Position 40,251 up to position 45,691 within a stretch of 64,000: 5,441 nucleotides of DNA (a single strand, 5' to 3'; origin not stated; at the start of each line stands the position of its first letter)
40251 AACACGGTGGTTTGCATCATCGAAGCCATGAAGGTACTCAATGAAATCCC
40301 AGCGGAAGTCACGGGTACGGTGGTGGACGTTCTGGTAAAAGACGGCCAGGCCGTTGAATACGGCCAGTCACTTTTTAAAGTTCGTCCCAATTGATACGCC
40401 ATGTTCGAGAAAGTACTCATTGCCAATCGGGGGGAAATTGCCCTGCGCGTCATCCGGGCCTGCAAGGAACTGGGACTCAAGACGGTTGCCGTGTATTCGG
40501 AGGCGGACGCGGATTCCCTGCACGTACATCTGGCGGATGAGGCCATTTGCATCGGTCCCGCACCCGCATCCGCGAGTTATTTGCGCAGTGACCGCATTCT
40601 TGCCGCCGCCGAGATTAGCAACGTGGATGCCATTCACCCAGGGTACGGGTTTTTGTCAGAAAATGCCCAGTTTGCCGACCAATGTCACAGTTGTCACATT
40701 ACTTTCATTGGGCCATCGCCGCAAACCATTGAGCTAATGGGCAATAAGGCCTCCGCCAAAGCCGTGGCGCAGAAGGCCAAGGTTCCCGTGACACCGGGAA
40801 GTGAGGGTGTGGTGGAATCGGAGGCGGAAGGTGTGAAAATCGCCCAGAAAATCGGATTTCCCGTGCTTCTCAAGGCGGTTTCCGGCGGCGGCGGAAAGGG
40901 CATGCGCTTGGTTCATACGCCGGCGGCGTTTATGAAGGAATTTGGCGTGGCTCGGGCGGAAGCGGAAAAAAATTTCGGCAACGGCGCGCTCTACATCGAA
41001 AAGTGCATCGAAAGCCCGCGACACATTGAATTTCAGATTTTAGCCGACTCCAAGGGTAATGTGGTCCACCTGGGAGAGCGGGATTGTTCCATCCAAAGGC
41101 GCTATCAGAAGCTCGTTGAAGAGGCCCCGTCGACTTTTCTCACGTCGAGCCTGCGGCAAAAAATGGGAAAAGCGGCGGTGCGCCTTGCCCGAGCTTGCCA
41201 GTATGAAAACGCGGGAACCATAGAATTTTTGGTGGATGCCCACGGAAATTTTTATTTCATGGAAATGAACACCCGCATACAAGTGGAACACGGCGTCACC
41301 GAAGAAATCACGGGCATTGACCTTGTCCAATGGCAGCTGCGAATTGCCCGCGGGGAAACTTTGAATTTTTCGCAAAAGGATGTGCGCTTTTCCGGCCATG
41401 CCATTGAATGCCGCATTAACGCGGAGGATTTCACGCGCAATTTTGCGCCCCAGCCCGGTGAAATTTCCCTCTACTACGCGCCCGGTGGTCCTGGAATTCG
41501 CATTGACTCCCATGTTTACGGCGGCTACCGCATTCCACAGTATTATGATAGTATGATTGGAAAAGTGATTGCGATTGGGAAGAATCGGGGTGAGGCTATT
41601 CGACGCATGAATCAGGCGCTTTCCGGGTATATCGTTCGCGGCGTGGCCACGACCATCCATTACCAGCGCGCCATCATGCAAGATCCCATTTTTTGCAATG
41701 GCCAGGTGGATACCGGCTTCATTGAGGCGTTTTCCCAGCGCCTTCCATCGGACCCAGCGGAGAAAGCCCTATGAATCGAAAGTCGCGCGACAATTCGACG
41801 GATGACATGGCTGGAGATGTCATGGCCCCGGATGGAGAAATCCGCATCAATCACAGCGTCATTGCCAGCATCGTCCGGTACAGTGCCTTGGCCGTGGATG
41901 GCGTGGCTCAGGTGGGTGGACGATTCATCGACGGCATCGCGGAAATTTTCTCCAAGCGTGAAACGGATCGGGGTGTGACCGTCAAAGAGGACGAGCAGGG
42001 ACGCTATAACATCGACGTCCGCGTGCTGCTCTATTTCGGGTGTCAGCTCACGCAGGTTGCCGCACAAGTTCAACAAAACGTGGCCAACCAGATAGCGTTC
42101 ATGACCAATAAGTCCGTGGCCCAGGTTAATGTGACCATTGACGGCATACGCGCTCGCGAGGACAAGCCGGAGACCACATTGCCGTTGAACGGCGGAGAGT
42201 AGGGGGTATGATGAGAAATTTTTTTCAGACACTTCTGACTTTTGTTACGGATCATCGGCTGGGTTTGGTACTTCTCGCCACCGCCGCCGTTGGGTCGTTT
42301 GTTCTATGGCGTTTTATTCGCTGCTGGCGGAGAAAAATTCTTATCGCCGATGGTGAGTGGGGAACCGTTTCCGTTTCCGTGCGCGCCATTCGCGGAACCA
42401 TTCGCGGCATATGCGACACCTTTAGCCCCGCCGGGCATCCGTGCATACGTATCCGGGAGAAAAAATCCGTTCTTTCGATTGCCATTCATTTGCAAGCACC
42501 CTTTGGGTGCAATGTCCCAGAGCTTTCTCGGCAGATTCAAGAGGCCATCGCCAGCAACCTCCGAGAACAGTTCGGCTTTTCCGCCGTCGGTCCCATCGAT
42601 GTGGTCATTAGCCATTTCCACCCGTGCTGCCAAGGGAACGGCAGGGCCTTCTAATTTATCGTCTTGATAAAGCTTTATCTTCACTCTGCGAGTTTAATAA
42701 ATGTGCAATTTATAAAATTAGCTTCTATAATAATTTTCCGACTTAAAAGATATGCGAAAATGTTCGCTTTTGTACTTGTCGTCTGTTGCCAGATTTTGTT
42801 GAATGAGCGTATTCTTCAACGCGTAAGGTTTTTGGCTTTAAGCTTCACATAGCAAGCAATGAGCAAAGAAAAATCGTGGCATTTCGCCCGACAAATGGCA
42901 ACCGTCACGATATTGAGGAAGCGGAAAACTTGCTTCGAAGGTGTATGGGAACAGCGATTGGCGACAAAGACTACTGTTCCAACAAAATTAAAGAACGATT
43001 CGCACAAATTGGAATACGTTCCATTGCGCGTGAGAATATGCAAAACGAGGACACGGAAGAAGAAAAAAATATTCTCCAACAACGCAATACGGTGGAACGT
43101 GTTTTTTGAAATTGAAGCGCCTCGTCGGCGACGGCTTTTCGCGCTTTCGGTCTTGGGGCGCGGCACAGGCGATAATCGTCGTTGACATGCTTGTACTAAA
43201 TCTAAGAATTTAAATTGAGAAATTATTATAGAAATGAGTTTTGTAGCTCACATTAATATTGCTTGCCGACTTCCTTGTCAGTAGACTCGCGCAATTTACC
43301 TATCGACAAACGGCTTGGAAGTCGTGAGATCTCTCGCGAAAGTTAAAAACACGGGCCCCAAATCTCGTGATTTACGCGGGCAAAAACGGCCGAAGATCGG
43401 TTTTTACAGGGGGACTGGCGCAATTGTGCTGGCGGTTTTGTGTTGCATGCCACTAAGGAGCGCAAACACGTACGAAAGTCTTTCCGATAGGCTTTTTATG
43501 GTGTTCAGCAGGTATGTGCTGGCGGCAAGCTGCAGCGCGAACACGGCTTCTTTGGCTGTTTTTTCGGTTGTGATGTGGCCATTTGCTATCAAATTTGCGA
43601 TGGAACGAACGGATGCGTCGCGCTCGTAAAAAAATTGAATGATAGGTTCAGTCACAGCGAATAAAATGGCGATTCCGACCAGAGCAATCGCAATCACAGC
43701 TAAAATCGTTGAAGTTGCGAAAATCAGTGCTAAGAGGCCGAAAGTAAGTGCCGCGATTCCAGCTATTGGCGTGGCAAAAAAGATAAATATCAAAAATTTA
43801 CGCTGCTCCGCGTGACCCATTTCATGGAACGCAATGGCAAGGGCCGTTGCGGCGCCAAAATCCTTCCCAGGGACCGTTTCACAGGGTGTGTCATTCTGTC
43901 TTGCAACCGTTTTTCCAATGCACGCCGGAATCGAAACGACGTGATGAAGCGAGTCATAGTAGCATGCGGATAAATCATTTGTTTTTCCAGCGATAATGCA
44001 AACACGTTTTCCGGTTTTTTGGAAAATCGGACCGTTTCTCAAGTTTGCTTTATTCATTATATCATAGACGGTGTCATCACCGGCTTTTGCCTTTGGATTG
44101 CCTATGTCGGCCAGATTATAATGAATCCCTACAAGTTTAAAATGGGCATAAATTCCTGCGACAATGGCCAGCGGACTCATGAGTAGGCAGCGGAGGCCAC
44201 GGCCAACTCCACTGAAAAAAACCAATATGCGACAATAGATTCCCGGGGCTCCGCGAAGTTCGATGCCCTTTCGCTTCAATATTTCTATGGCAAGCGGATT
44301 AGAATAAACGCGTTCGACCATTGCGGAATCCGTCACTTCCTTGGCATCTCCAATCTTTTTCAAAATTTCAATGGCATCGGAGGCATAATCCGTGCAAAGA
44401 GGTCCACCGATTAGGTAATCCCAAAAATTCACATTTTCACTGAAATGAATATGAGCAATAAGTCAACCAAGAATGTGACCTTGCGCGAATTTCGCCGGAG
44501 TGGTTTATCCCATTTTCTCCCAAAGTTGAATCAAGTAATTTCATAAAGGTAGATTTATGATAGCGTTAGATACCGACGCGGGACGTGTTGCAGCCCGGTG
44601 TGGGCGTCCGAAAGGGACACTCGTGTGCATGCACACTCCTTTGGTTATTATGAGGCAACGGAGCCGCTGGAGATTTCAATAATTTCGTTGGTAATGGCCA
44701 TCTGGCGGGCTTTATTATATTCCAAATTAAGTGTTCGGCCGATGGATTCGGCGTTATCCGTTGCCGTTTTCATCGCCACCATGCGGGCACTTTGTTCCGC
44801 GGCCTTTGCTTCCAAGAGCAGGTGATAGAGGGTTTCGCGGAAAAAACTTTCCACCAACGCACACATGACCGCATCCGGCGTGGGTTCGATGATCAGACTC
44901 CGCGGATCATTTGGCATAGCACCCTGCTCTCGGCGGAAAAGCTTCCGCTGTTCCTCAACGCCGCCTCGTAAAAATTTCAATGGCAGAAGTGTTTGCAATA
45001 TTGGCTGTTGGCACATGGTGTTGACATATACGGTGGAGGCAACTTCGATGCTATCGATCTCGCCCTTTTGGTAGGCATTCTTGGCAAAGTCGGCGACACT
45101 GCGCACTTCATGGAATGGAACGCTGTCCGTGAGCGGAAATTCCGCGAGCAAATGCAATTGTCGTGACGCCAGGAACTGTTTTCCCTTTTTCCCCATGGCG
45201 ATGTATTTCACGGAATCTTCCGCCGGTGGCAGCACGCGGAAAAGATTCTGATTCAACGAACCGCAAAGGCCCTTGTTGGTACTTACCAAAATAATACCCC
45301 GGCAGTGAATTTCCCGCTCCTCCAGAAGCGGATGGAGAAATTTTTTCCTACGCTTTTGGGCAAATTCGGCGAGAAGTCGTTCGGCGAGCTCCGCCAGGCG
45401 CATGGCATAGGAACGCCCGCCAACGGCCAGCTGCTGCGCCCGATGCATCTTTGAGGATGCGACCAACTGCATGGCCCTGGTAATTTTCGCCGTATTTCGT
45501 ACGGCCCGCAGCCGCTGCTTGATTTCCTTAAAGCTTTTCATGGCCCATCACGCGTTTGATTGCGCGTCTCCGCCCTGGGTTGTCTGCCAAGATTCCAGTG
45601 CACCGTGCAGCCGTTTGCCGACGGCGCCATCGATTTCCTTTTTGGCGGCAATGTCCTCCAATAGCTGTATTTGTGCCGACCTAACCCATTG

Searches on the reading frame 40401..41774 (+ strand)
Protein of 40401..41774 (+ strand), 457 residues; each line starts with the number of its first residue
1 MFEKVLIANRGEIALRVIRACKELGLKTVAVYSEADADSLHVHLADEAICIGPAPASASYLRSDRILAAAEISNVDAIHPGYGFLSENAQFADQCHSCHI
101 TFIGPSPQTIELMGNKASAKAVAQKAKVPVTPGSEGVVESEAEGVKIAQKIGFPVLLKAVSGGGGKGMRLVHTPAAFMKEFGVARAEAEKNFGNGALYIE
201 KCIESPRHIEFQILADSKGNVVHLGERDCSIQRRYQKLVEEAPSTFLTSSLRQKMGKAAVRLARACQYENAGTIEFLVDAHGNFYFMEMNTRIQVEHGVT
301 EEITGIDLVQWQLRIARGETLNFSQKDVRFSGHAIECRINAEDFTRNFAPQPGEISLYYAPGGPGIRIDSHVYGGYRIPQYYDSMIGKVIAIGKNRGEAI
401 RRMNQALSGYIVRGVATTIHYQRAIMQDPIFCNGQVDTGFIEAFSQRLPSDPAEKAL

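Call 30: search_protein_families(library=pfam, proteins=[window:40401-41774:+], max_evalue=0.001)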
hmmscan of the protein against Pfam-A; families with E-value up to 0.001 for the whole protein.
window:40401-41774:+ (457 aa): 5 families
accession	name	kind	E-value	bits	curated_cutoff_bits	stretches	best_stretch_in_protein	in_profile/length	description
PF02786.22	CPSase_L_D2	-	1.4e-76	257.1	19.8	1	116-322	2-209/211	Carbamoyl-phosphate synthase L chain, ATP binding domain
PF00289.28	Biotin_carb_N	-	3.5e-48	163.1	25.5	1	1-110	1-110/110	Biotin carboxylase, N-terminal domain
PF02785.25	Biotin_carb_C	-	2e-38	131.2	32.4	1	336-442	1-107/108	Biotin carboxylase C-terminal domain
PF07478.18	Dala_Dala_lig_C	-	5.5e-07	29.7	24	1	144-291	28-174/204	D-ala D-ala ligase C-terminus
PF02222.28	ATP-grasp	-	6.2e-05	23.2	27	1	124-290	4-160/179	ATP-grasp domain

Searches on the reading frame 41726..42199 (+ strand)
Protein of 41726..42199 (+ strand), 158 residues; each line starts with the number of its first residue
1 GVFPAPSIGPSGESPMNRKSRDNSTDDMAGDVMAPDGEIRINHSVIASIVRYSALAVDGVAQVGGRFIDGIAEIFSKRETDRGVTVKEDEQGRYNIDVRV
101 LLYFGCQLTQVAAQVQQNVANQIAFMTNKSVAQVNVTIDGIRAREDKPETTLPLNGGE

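Call 71: search_protein_families(library=pfam, proteins=[window:41726-42199:+], max_evalue=0.01)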
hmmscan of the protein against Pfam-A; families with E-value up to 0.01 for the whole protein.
window:41726-42199:+ (158 aa): 2 families
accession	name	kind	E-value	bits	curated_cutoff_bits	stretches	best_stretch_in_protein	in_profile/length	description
PF03780.18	Asp23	-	1.1e-26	93.8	28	1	37-142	3-108/108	Asp23 family, cell envelope-related function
PF19803.4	DUF6286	-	0.0049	17.8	35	0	90-138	60-107/108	Family of unknown function (DUF6286)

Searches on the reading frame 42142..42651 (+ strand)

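Call 71: search_protein_families(library=pfam, proteins=[window:42142-42651:+], max_evalue=0.01)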
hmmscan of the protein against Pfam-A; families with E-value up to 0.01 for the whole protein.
window:42142-42651:+ (170 aa): 1 family
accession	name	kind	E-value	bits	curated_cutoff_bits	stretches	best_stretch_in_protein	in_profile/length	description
PF03780.18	Asp23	-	0.00051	20.9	28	1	102-148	50-97/108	Asp23 family, cell envelope-related function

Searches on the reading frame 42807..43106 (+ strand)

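Call 71: search_protein_families(library=pfam, proteins=[window:42807-43106:+], max_evalue=0.01)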
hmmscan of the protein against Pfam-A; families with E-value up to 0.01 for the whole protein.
window:42807-43106:+ (100 aa): 3 families
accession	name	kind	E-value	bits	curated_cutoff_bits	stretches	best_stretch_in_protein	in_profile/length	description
PF13612.12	DDE_Tnp_1_3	-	2.9e-17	63.5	27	1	5-100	40-138/155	Transposase DDE domain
PF01609.27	DDE_Tnp_1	-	2.6e-11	44.1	23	1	2-100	27-167/200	Transposase DDE domain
PF13359.12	DDE_Tnp_4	-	0.00049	20.2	24.8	1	2-100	21-124/158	DDE superfamily endonuclease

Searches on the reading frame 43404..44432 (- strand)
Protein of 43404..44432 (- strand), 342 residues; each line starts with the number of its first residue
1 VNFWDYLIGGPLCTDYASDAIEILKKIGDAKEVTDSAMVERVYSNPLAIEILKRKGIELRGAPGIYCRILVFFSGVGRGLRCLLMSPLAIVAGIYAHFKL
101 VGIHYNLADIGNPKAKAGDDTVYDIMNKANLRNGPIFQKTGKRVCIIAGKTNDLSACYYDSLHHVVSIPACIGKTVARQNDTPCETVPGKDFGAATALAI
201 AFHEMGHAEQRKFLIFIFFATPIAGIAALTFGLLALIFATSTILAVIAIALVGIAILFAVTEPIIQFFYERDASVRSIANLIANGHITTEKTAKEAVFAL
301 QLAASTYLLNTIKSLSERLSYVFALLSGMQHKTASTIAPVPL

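Call 30: search_protein_families(library=pfam, proteins=[window:43404-44432:-], max_evalue=0.001)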
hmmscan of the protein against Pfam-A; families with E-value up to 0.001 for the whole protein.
window:43404-44432:- (342 aa): 1 family
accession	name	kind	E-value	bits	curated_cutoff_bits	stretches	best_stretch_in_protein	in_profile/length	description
PF04298.18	Zn_peptidase_2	-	1.9e-10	41.1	27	1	195-323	85-215/218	Putative neutral zinc metallopeptidase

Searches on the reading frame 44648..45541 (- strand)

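Call 31: search_protein_families(library=pfam, proteins=[window:44648-45541:-], max_evalue=0.001)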
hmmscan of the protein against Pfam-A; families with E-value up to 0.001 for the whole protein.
window:44648-45541:- (297 aa): 1 family
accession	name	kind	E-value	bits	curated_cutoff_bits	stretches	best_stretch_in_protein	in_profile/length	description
PF00231.24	ATP-synt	-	1.7e-74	251.5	39.9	1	4-295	2-283/285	ATP synthase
